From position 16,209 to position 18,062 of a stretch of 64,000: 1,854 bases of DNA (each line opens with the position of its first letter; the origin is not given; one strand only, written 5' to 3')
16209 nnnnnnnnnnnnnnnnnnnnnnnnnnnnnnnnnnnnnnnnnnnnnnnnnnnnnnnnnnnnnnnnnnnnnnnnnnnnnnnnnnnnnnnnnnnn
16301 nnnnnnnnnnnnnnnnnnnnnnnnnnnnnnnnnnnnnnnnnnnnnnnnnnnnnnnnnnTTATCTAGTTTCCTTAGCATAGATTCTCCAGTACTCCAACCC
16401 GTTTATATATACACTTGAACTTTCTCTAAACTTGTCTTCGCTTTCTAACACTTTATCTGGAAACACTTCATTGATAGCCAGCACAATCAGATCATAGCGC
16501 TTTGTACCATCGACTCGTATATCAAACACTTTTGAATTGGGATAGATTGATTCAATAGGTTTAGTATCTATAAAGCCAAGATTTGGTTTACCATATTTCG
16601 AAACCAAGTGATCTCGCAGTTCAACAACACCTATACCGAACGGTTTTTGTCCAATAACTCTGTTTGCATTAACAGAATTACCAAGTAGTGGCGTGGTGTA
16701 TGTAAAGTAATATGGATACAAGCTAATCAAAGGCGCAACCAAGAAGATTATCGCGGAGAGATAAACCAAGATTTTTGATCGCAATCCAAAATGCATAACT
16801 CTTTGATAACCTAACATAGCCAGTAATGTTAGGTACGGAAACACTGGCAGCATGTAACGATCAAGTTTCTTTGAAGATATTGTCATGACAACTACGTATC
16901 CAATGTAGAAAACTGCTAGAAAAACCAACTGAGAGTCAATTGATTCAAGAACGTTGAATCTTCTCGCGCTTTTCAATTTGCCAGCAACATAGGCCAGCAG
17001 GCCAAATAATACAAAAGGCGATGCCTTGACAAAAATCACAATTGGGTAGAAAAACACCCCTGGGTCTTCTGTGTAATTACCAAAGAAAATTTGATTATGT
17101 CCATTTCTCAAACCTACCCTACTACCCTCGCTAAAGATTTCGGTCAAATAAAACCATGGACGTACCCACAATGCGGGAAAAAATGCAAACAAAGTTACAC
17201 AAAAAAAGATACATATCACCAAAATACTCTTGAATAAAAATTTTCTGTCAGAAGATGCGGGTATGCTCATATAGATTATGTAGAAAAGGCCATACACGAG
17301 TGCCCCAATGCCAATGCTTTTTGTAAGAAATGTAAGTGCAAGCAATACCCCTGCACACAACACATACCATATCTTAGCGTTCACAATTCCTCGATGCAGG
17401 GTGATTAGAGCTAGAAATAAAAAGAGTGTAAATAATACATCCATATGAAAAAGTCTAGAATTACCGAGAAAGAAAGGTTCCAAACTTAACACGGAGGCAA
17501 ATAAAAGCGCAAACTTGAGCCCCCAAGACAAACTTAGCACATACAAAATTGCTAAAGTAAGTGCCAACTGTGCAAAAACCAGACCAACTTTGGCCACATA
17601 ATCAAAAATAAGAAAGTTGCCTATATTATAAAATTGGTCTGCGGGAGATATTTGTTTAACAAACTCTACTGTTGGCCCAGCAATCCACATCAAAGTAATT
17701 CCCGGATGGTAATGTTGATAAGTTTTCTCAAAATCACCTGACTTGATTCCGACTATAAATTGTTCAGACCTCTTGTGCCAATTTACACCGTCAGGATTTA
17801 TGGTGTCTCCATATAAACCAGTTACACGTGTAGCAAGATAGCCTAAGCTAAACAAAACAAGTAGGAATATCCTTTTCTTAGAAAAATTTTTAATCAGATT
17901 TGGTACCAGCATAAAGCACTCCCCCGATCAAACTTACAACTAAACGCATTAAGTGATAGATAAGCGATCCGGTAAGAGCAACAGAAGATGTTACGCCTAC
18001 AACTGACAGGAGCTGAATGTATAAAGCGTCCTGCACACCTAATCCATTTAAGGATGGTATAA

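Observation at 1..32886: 33-kb single-strand glycosylation supercluster (about 28 co-directional genes)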

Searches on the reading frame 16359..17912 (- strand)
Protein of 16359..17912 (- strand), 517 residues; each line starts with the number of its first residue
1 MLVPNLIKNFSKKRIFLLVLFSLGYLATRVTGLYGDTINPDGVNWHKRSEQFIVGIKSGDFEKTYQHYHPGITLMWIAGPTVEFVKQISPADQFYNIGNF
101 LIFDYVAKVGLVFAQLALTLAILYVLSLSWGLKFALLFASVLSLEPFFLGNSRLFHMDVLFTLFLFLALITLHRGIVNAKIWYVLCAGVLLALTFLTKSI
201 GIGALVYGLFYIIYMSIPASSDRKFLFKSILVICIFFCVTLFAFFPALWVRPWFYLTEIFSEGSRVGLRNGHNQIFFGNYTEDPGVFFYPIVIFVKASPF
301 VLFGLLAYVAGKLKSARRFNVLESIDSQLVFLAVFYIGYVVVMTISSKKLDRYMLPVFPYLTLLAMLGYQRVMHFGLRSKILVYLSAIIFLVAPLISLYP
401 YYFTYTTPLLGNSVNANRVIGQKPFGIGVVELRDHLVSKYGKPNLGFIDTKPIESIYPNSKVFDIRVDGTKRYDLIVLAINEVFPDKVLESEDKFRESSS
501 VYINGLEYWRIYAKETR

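Call 5: search_protein_families(library=pfam, proteins=[window:16359-17912:-], max_evalue=0.01)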
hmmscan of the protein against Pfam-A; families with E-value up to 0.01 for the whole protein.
window:16359-17912:- (517 aa): 2 families
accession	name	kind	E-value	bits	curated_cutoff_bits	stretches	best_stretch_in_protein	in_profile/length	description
PF13231.12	PMT_2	-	0.00043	21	26.1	1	111-242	25-154/160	Dolichyl-phosphate-mannose-protein mannosyltransferase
PF02366.24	PMT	-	0.002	18.2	22.7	1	93-255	67-238/245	Dolichyl-phosphate-mannose-protein mannosyltransferase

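Call 13: search_protein_families(library=ncbifam, proteins=[window:16359-17912:-], max_evalue=0.1)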
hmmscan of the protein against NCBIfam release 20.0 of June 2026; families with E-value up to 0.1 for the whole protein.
window:16359-17912:- (517 aa): 1 family
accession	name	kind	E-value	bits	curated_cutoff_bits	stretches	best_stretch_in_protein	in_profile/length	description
TIGR03663.1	TIGR03663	subfamily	0.028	13.4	126.25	1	106-336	72-302/435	flippase activity-associated protein Agl23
